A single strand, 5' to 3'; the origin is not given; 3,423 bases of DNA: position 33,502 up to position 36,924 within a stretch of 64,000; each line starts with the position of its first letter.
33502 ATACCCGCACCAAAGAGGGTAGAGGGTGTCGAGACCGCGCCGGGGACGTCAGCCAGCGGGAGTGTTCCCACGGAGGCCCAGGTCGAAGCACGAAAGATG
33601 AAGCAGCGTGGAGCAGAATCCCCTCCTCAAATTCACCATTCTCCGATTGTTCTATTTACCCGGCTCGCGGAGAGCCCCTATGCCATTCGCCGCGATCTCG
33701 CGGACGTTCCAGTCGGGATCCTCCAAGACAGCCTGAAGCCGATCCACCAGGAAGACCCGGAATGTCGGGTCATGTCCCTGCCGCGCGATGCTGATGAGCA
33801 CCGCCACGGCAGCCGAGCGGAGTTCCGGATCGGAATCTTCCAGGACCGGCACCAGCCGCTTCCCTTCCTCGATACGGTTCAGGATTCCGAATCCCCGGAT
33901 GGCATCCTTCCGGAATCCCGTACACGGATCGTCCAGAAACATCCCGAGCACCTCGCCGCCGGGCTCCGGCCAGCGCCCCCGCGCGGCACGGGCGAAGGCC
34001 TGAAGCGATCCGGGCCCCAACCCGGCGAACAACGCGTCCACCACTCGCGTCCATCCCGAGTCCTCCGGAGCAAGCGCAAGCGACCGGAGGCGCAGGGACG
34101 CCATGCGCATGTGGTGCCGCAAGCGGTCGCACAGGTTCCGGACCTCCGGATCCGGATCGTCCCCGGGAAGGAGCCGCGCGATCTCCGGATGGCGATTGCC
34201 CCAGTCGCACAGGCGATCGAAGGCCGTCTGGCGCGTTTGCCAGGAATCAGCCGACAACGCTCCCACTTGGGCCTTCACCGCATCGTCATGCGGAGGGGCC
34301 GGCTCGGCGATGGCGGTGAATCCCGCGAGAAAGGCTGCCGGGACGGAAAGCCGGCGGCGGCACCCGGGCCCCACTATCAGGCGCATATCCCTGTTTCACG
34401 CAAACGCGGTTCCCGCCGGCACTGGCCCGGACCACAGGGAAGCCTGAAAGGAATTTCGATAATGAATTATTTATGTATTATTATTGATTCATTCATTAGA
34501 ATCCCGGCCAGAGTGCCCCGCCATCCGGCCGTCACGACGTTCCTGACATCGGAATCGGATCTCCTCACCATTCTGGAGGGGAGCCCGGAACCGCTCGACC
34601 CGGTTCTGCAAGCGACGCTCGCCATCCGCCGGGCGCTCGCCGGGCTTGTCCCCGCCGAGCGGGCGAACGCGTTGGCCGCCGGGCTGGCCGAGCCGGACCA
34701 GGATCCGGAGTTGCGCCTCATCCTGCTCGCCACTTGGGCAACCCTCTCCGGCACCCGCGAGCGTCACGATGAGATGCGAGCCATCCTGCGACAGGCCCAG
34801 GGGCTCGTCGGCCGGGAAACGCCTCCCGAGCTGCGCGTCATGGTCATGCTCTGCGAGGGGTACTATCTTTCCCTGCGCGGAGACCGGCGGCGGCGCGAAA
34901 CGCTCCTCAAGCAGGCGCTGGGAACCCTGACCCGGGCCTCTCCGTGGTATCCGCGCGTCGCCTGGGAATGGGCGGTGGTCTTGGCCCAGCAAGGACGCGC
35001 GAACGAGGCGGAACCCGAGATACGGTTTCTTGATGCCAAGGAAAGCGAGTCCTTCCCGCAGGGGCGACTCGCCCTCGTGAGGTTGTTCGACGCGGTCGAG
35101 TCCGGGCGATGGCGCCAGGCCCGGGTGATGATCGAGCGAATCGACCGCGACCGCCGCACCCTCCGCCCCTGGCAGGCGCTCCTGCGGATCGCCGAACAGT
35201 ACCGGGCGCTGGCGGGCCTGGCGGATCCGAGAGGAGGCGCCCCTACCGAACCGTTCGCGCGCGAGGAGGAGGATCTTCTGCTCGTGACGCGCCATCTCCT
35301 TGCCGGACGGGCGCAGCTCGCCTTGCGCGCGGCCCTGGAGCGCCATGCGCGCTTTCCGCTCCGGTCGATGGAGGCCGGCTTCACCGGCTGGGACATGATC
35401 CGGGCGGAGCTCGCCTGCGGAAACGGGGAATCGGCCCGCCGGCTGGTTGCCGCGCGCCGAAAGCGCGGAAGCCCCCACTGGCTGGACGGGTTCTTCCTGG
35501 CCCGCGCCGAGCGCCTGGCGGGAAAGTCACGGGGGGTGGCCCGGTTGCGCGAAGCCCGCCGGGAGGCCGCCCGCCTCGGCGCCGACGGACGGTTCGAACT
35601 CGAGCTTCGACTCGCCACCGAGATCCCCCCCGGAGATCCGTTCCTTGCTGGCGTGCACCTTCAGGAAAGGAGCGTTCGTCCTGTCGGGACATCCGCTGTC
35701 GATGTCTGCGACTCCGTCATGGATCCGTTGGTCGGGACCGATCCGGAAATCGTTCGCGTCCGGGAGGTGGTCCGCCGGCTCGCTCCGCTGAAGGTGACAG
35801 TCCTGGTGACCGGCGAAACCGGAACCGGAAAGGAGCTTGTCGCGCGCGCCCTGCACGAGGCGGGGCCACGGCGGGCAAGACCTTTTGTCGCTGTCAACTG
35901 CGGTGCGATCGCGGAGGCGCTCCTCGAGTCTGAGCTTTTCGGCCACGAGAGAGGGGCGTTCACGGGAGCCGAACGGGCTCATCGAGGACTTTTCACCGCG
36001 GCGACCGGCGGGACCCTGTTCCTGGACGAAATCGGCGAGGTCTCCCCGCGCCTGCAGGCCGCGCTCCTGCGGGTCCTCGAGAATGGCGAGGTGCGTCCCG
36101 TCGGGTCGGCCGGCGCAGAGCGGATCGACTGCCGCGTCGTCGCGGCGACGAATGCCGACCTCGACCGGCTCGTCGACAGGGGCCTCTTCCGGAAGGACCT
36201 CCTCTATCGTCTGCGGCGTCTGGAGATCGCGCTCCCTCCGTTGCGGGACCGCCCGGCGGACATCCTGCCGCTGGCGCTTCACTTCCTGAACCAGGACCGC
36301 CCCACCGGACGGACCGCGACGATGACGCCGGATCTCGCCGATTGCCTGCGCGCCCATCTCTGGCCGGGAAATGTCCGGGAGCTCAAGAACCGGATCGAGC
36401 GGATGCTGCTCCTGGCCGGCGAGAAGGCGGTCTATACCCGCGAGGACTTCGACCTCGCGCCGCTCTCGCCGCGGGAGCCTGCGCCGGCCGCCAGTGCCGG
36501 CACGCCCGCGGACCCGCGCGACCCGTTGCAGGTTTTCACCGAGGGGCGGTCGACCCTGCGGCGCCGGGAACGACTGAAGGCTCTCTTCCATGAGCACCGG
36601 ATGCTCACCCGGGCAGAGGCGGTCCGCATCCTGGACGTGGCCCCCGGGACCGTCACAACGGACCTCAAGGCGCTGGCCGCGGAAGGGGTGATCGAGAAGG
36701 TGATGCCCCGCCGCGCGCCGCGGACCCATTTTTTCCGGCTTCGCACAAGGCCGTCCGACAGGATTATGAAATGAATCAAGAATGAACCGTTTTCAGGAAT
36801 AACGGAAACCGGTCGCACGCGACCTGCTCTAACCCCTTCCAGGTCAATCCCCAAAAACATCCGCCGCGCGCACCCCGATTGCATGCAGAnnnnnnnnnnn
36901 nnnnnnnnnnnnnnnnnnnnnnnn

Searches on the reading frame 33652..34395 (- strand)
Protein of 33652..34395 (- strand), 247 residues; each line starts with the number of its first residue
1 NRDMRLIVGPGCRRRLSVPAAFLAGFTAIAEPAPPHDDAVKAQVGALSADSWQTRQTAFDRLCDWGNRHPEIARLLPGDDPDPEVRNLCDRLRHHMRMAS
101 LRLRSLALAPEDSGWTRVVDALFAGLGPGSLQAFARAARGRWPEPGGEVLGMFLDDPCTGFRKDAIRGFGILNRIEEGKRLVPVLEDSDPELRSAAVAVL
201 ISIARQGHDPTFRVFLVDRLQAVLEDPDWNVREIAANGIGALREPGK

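Call 10: search_protein_families(library=pfam, proteins=[window:33652-34395:-], max_evalue=0.001)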
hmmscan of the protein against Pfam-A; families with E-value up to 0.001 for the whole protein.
window:33652-34395:- (247 aa): 3 families
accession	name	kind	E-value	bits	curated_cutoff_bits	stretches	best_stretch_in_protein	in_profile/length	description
PF13646.12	HEAT_2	-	2.3e-11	44.2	27.7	1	180-245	3-61/88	HEAT repeats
PF02985.28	HEAT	-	4.2e-11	42.4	23.5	0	217-242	2-27/31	HEAT repeat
PF13513.12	HEAT_EZ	-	0.00011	23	27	0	216-242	29-55/55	HEAT-like repeat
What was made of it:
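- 33652..34386 (-): Secreted HEAT-repeat protein, the family's recurrent companion. It is shorter here (244 aa) than elsewhere (330-460 aa). Pfam HEAT_2 (call 10).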

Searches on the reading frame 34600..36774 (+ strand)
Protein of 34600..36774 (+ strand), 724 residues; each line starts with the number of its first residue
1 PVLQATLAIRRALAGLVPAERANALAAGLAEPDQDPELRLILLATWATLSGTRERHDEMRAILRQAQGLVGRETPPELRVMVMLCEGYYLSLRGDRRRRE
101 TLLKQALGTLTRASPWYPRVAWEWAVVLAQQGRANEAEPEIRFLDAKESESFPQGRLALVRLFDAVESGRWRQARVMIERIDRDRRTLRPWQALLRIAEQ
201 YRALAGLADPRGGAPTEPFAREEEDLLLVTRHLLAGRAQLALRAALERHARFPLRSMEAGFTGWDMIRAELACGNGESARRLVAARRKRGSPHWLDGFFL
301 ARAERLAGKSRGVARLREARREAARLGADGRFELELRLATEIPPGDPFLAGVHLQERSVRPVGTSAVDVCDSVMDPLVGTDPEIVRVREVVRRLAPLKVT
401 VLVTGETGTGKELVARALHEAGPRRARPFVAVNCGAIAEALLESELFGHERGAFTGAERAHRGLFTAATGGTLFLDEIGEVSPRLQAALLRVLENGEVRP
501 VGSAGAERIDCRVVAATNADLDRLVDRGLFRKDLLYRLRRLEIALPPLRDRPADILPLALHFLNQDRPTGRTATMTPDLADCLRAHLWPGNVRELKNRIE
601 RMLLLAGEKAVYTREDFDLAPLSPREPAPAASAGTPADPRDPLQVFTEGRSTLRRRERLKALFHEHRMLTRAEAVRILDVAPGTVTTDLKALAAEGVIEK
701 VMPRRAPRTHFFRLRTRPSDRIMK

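Call 28: search_protein_families(library=pfam, proteins=[window:34600-36774:+], max_evalue=0.0001)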
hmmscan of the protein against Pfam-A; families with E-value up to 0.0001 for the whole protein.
window:34600-36774:+ (724 aa): 7 families
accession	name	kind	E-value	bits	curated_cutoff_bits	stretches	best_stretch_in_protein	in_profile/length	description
PF00158.32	Sigma54_activat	-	1.4e-64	217.3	20.2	1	377-543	1-167/168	Sigma-54 interaction domain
PF14532.12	Sigma54_activ_2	-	8.6e-21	75.1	25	1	379-548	2-138/138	Sigma-54 interaction domain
PF25601.1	AAA_lid_14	-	2e-15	56.8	27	1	549-612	1-66/87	AAA+ ATPase lid domain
PF07728.20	AAA_5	-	2e-07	31.5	22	1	401-518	2-122/139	AAA domain (dynein-related subfamily)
PF07724.20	AAA_2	-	2.7e-07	31.2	27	1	399-512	4-115/166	AAA domain (Cdc48 subfamily)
PF00004.35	AAA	-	2e-05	25.5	21.2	1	401-524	1-114/131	ATPase family associated with various cellular activities (AAA)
PF01078.27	Mg_chelatase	-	9e-05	22.4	20.3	0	456-510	93-147/207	Magnesium chelatase, subunit ChlI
